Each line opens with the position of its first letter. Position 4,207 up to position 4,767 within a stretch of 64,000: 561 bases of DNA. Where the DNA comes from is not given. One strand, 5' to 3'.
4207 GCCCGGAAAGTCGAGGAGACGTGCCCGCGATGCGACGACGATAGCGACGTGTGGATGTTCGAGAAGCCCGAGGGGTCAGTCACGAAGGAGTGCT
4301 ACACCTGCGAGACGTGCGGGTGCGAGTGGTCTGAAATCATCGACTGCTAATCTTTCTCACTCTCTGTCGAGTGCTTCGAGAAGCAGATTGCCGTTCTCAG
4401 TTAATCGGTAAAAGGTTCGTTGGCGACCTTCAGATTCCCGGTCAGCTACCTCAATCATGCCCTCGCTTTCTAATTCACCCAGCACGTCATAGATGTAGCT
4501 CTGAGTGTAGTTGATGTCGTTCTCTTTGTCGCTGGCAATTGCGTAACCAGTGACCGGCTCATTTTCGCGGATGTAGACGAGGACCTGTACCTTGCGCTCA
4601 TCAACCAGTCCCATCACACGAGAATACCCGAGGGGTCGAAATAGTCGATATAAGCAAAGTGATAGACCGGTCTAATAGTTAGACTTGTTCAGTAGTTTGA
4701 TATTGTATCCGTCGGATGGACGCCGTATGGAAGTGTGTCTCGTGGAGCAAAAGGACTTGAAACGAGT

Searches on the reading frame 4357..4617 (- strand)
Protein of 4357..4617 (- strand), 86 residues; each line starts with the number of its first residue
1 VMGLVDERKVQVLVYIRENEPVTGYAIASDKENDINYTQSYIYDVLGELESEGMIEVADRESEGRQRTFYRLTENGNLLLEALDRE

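Call 8: search_protein_families(library=pfam, proteins=[window:4357-4617:-], max_evalue=0.01)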
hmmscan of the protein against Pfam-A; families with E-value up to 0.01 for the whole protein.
window:4357-4617:- (86 aa): 6 families
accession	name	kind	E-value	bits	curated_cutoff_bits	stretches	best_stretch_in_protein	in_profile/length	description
PF22194.2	F-93_WHD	-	4.6e-20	71.9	28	1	11-76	1-62/62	F-93, winged-helix domain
PF03551.20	PadR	-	1.6e-10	41.2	27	1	12-81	1-74/75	Transcriptional regulator PadR-like family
PF01978.25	TrmB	-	0.00014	22.1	25.6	1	10-72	11-64/68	Sugar-specific transcriptional regulator TrmB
PF13601.12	HTH_34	-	0.00025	21.6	27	1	33-77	22-66/80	Winged helix DNA-binding domain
PF04458.17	DUF505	-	0.0057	15.5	28.7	1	42-84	367-407/622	Protein of unknown function (DUF505)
PF13463.12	HTH_27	-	0.0061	17.3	22.2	0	10-76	6-68/68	Winged helix DNA-binding domain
